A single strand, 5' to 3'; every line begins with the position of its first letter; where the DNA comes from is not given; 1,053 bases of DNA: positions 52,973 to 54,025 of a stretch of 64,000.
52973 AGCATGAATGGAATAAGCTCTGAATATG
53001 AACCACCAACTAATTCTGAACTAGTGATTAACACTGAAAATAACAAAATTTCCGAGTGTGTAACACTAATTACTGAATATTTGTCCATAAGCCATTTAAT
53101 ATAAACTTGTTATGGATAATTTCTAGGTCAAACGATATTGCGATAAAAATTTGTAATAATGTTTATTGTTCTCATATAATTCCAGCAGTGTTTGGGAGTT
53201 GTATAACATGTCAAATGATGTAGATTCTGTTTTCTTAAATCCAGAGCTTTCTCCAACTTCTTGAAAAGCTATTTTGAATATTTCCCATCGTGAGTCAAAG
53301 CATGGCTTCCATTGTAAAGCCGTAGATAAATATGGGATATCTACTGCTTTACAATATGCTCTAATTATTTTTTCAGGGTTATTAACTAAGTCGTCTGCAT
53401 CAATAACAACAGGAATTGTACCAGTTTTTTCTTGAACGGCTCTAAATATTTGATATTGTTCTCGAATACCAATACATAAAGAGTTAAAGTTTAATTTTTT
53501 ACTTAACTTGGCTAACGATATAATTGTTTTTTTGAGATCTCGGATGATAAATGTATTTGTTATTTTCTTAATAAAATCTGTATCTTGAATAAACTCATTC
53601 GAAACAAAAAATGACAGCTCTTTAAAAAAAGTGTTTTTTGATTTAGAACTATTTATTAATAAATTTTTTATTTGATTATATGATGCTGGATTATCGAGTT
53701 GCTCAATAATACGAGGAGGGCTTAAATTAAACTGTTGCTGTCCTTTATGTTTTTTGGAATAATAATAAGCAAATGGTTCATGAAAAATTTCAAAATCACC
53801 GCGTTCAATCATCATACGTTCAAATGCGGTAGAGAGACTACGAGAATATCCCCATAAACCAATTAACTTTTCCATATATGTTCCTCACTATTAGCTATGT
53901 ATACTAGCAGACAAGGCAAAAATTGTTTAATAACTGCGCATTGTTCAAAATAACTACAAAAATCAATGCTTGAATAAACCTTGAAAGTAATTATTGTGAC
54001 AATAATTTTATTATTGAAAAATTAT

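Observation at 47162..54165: tRNA-Phe-adjacent islet bounded by ~30-bp direct repeats carrying eukaryote-like ORFs, an MFS pump and a sulfotransferase beside a cysC remnant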

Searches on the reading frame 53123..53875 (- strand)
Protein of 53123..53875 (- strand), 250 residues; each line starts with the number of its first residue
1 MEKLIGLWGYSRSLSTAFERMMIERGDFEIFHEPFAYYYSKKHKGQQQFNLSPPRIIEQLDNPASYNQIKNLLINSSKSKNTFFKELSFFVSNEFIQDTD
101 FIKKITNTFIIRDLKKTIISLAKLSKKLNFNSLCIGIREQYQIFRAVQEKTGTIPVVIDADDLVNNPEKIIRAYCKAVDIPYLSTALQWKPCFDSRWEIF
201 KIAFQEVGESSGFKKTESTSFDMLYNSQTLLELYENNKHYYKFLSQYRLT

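Call 7: search_protein_families(library=pfam, proteins=[window:53123-53875:-], max_evalue=0.1)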
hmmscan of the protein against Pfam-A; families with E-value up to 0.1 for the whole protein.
window:53123-53875:- (250 aa): 2 families
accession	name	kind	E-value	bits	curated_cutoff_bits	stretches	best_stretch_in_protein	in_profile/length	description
PF19798.5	Sulfotransfer_5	-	2.8e-08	33.9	23.2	1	8-217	6-200/226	Sulfotransferase domain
PF01921.24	tRNA-synt_1f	-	0.023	14.1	27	1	137-208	166-241/360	tRNA synthetases class I (K)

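Call 11: find_encoding_contigs(protein=window:53123-53875:-, flank=10000, max_places=6)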
Protein window:53123-53875:- (250 aa): 2 contigs read that carry it; 1 place shown.
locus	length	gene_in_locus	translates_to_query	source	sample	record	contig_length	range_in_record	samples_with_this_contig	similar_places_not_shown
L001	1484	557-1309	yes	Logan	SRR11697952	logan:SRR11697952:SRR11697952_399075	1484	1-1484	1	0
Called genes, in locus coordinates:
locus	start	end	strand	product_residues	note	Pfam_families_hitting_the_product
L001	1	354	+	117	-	?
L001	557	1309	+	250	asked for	PF19798:Sulfotransfer_5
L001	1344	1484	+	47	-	?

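Call 12: search_protein_families(library=ncbifam, proteins=[window:53123-53875:-], max_evalue=0.01)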
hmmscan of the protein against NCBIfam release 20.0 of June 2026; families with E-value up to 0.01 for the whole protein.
window:53123-53875:- (250 aa): 0 families

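Call 23: find_homologous_proteins(query=window:53123-53875:-, max_evalue=0.001)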
Query window:53123-53875:- (250 aa): 158 proteins with E <= 0.001 among 463 candidates; the best 120 are listed.
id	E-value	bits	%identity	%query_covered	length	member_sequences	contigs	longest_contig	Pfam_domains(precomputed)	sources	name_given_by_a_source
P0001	7.9e-163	558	100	100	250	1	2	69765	PF19798.5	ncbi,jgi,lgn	ncbi:MAG: hypothetical protein PVI75_01985 [Gammaproteobacteria bacterium]|jgi:hypothetical protein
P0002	1.2e-43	167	35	100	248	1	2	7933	PF19798.5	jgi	jgi:hypothetical protein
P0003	3.0e-41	160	38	93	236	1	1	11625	PF19798.5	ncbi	ncbi:MAG: hypothetical protein AAFW70_07080, partial [Cyanobacteria bacterium J06635_10]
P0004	3.5e-41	159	36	100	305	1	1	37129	PF19798.5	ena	-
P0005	1.4e-39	154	32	100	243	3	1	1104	PF19798.5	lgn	-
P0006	1.5e-39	154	35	100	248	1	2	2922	PF19798.5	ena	-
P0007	8.8e-39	152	35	97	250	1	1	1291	PF19798.5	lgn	-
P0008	4.0e-36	143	34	100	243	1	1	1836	PF19798.5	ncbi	-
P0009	6.4e-35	139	35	99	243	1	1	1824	PF19798.5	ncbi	-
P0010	1.9e-34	137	35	99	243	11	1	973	PF19798.5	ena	-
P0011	2.0e-34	137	35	99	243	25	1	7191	PF19798.5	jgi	jgi:hypothetical protein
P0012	2.3e-34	137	35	99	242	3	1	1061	PF19798.5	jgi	jgi:hypothetical protein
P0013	2.8e-34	137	35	99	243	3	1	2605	PF19798.5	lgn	-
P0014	7.0e-34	136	32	100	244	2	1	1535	PF19798.5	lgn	-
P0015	7.0e-34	136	35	99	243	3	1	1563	PF19798.5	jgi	jgi:Sulfotransferase domain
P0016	7.3e-34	136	33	99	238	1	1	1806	PF19798.5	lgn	-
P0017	1.1e-33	135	34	99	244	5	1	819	PF19798.5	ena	-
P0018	2.1e-33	134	35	99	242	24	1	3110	PF19798.5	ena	-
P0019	2.4e-33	134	35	99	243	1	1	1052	PF19798.5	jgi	jgi:Sulfotransferase domain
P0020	3.0e-33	133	33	99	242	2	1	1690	PF19798.5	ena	-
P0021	3.7e-33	133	35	99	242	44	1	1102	PF19798.5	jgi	jgi:Sulfotransferase domain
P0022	3.8e-33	133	32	99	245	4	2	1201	PF19798.5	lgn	-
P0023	4.3e-33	133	33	100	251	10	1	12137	PF19798.5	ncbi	-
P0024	4.3e-33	133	34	99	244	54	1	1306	PF19798.5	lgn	-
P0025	6.8e-33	132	35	99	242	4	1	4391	PF19798.5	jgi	jgi:Sulfotransferase domain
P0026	8.6e-33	132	34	98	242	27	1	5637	PF19798.5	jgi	-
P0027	9.8e-33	132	35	99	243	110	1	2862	PF19798.5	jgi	jgi:Sulfotransferase domain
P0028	9.9e-33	132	36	97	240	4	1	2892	PF19798.5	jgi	jgi:Sulfotransferase domain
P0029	1.1e-32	132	34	99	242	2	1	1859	PF19798.5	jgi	jgi:Sulfotransferase domain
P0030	1.2e-32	132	34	99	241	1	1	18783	PF19798.5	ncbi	ncbi:MAG: hypothetical protein WA982_00630 [Rubrobacteraceae bacterium]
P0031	1.3e-32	131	34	99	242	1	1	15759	PF19798.5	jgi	jgi:hypothetical protein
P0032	1.8e-32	131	34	99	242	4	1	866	PF19798.5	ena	-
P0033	1.9e-32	131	33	93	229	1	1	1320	PF19798.5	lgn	-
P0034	2.2e-32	131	34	99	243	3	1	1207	PF19798.5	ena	-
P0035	2.8e-32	130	33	99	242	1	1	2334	PF19798.5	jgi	jgi:Sulfotransferase domain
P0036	2.9e-32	130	34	99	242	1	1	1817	PF19798.5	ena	-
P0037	3.3e-32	130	35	100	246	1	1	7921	PF19798.5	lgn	-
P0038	3.3e-32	130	34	99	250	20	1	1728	PF19798.5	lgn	-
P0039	4.0e-32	130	35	99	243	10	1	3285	PF19798.5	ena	-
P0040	4.4e-32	130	35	99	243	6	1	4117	PF19798.5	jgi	jgi:hypothetical protein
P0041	4.6e-32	130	36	85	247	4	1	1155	PF19798.5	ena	-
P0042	4.8e-32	130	33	99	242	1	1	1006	PF19798.5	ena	-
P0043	7.8e-32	129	34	99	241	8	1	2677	PF19798.5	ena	-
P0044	9.0e-32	129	34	99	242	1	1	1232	PF19798.5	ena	-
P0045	1.1e-31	128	32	99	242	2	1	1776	PF19798.5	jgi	jgi:hypothetical protein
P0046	1.1e-31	128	33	99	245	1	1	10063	PF19798.5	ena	-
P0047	1.2e-31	128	35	99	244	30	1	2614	PF19798.5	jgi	jgi:hypothetical protein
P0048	1.3e-31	128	32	99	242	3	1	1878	PF19798.5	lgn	-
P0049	1.3e-31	128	34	99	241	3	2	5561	PF19798.5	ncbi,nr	ncbi:MAG: sulfotransferase family protein [Actinomycetota bacterium]|nr:sulfotransferase family prot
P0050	2.3e-31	127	34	99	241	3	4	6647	PF19798.5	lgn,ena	-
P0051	2.4e-31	127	34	99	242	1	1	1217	PF19798.5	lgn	-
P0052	3.1e-31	127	34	99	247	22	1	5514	PF19798.5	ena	-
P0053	4.1e-31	126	31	100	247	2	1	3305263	PF19798.5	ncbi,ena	-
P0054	5.0e-31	126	33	99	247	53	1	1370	PF19798.5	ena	-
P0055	5.0e-31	126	35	99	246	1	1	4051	PF19798.5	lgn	-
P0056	5.3e-31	126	32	98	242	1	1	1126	PF19798.5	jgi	-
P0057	5.4e-31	126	36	85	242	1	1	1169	PF19798.5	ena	-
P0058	6.8e-31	126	34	99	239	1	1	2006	PF19798.5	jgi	jgi:hypothetical protein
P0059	6.9e-31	126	33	100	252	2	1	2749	PF19798.5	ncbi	-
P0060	7.2e-31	126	34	99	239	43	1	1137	PF19798.5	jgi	-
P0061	7.5e-31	126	34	98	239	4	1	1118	PF19798.5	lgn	-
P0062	9.5e-31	125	33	99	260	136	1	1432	PF19798.5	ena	-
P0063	9.5e-31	125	33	98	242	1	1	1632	PF19798.5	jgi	jgi:hypothetical protein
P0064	9.6e-31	125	33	98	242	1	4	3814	PF19798.5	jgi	jgi:hypothetical protein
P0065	1.0e-30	125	33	99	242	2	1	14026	PF19798.5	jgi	jgi:hypothetical protein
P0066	1.0e-30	125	34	99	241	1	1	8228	PF19798.5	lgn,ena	-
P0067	1.1e-30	125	32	99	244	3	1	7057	PF19798.5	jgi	jgi:hypothetical protein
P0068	1.1e-30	125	33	99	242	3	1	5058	PF19798.5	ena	-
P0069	1.1e-30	125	33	99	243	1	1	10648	PF19798.5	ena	-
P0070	1.1e-30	125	33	99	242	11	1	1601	PF19798.5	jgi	jgi:Sulfotransferase domain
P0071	1.2e-30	125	33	99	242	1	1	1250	PF19798.5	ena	-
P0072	1.4e-30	125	33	98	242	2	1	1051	PF19798.5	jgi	jgi:hypothetical protein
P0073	1.6e-30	125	34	99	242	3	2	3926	PF19798.5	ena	-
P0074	1.9e-30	124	33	99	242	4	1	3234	PF19798.5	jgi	jgi:hypothetical protein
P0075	2.2e-30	124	34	99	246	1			PF19798.5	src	-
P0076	2.3e-30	124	33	99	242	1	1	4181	PF19798.5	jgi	jgi:hypothetical protein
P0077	2.5e-30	124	33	99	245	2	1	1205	PF19798.5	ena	-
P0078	2.6e-30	124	34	99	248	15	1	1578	PF19798.5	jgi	jgi:hypothetical protein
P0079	3.0e-30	124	34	100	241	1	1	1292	PF19798.5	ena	-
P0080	3.1e-30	124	37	78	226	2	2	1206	PF19798.5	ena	-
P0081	3.1e-30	124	33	99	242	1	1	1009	PF19798.5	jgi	jgi:hypothetical protein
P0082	3.4e-30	123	35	89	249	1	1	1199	PF19798.5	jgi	jgi:hypothetical protein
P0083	3.5e-30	123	32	99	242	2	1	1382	PF19798.5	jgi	jgi:hypothetical protein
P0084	4.5e-30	123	33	99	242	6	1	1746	PF19798.5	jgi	-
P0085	4.9e-30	123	33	99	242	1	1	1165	PF19798.5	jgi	jgi:hypothetical protein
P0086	5.6e-30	123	31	99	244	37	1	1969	PF19798.5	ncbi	-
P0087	6.4e-30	123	34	99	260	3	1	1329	PF19798.5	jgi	jgi:hypothetical protein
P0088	6.8e-30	123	33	99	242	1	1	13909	PF19798.5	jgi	jgi:hypothetical protein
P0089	9.1e-30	122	34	99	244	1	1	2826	PF19798.5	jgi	jgi:hypothetical protein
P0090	9.4e-30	122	34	99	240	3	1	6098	PF19798.5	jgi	jgi:hypothetical protein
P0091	1.0e-29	122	33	98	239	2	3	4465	PF19798.5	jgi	jgi:hypothetical protein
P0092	1.1e-29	122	32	99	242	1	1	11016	PF19798.5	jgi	jgi:hypothetical protein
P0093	1.1e-29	122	32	99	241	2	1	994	PF19798.5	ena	-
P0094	1.2e-29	122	34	99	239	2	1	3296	PF19798.5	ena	-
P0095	1.3e-29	122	34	99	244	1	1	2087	PF19798.5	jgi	jgi:hypothetical protein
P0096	1.4e-29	121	34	99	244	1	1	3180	PF19798.5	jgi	jgi:hypothetical protein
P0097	1.5e-29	121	34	99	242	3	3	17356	PF19798.5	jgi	jgi:hypothetical protein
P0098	1.7e-29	121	31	99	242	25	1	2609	PF19798.5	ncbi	-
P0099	1.7e-29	121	32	98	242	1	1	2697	PF19798.5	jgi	jgi:hypothetical protein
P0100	1.7e-29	121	33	100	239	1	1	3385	PF19798.5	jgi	jgi:hypothetical protein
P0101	1.8e-29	121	34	99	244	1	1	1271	PF19798.5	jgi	jgi:hypothetical protein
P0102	1.9e-29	121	34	99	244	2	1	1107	PF19798.5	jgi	jgi:Sulfotransferase domain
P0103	2.4e-29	121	31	99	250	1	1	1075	PF19798.5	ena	-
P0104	2.4e-29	121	33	99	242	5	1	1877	PF19798.5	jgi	jgi:hypothetical protein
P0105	2.7e-29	121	31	100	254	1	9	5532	PF19798.5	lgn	-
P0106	3.3e-29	120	32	99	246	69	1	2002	PF19798.5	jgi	jgi:hypothetical protein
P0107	3.4e-29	120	33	99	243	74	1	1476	PF19798.5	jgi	jgi:hypothetical protein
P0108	3.5e-29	120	31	99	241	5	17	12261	PF19798.5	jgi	jgi:hypothetical protein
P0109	4.5e-29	120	34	99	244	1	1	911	PF19798.5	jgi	jgi:hypothetical protein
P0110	4.8e-29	120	37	79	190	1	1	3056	PF19798.5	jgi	jgi:hypothetical protein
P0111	4.8e-29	120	33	98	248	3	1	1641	PF19798.5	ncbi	-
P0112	6.6e-29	119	30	99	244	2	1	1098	PF19798.5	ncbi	-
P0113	7.0e-29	119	33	99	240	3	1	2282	PF19798.5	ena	-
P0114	8.9e-29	119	33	99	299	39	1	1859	PF19798.5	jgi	jgi:hypothetical protein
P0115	9.6e-29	119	34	94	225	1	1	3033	PF19798.5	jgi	jgi:hypothetical protein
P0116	1.2e-28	118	32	99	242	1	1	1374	PF19798.5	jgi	jgi:hypothetical protein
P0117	1.3e-28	118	35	76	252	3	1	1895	PF19798.5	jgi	-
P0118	1.4e-28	118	32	94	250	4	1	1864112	PF19798.5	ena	-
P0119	1.5e-28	118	32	99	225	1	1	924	PF19798.5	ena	-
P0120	1.5e-28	118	33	99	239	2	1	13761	PF19798.5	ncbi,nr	ncbi:MAG TPA: hypothetical protein VHM69_13200 [Rubrobacter sp.]|nr:hypothetical protein [Rubrobacte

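Call 24: find_encoding_contigs(protein=P0002, flank=8000, max_places=3)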
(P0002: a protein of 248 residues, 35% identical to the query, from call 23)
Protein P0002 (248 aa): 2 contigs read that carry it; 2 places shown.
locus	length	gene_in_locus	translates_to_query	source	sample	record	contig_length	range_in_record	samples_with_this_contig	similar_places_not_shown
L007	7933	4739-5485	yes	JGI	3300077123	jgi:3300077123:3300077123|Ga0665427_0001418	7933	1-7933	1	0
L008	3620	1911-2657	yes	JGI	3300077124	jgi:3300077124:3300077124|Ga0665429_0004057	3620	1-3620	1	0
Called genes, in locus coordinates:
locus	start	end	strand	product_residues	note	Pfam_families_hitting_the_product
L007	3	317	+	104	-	?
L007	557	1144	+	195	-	PF04011:LemA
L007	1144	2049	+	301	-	-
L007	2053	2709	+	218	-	PF04536:TPM_phosphatase (weak)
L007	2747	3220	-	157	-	PF01613:Flavin_Reduct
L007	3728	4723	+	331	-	PF04069:OpuAC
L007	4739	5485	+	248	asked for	PF19798:Sulfotransfer_5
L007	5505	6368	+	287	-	PF00528:BPD_transp_1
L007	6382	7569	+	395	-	PF00005:ABC_tran, PF13304:AAA_21 (weak), PF00571:CBS (weak)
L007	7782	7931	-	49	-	PF13382:Adenine_deam_C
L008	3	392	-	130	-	?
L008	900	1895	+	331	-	PF04069:OpuAC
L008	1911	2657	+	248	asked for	PF19798:Sulfotransfer_5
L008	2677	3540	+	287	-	PF00528:BPD_transp_1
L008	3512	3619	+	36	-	?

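Call 25: find_encoding_contigs(protein=P0053, flank=8000, max_places=3)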
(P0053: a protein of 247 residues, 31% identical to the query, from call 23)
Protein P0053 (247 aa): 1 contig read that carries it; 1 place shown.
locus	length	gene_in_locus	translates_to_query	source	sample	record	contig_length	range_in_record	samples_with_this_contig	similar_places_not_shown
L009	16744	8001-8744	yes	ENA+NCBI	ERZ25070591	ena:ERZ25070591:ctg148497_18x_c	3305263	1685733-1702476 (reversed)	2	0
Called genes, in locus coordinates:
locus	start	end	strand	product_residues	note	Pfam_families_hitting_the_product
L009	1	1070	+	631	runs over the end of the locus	PF00672:HAMP, PF00989:PAS (weak), PF13188:PAS_8, PF00512:HisKA, PF02518:HATPase_c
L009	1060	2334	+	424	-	PF07676:PD40 (faint)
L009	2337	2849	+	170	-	-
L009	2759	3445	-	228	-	-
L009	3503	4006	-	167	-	PF12732:YtxH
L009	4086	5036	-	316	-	PF13238:AAA_18 (faint)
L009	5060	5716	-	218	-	PF13548:DUF4126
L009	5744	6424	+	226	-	PF01987:AIM24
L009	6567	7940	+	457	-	PF28494:GlyRS_ins_1 (faint), PF00587:tRNA-synt_2b, PF03129:HGTP_anticodon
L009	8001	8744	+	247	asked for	PF19798:Sulfotransfer_5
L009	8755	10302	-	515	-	PF00732:GMC_oxred_N, PF01266:DAO (faint), PF05199:GMC_oxred_C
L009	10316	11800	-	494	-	PF00171:Aldedh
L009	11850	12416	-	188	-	PF00440:TetR_N, PF17937:TetR_C_28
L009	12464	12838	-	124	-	PF00355:Rieske, PF13806:Rieske_2 (weak)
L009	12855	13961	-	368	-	PF04909:Amidohydro_2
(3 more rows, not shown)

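Call 26: search_solved_structures(query=window:53123-53875:-, max_evalue=1, show_alignments=2)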
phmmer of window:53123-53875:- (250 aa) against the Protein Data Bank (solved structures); distinct sequences matched with E-value up to 1: 0.

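Call 32: find_encoding_contigs(protein=P0004, flank=6000, max_places=2)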
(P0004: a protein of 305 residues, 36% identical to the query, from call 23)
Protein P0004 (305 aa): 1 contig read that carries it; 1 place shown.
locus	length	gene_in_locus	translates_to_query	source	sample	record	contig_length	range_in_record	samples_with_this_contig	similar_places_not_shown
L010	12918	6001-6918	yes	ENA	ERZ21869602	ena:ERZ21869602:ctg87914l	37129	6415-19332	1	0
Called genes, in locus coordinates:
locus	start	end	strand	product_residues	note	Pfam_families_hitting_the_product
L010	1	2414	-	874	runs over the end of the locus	PF07555:NAGidase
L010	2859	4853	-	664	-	PF14236:DruA, PF13546:DDE_5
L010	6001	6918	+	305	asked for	PF19798:Sulfotransfer_5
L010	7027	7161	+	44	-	-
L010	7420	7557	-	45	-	-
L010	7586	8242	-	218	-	PF00589:Phage_integrase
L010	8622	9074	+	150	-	-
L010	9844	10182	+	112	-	-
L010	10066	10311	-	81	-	-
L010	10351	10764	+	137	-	-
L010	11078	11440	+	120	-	-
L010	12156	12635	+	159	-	-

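Call 33: find_encoding_contigs(protein=P0118, flank=6000, max_places=2)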
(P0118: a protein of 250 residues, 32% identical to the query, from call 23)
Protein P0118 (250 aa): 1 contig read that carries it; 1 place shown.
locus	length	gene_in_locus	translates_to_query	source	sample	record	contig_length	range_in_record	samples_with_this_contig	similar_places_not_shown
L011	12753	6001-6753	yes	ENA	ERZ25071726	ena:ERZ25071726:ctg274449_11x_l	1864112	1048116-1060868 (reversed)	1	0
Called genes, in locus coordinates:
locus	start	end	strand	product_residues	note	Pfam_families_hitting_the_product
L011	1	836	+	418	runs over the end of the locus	PF07676:PD40 (faint), PF26549:Tricorn_N (faint)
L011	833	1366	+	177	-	-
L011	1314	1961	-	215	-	-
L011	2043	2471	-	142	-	PF12732:YtxH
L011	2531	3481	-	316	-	PF13238:AAA_18 (faint)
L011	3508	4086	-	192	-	PF13548:DUF4126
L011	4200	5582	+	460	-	PF28494:GlyRS_ins_1 (faint), PF00587:tRNA-synt_2b, PF03129:HGTP_anticodon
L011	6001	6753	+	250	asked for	PF19798:Sulfotransfer_5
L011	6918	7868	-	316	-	PF04069:OpuAC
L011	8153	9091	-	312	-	PF04069:OpuAC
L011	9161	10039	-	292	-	PF00528:BPD_transp_1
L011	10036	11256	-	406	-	PF00005:ABC_tran, PF13304:AAA_21 (weak), PF00571:CBS (faint)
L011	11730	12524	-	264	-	PF03099:BPL_LplA_LipB, PF16917:BPL_LplA_LipB_2 (weak), PF02237:BPL_C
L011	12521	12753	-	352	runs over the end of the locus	PF02277:DBI_PRT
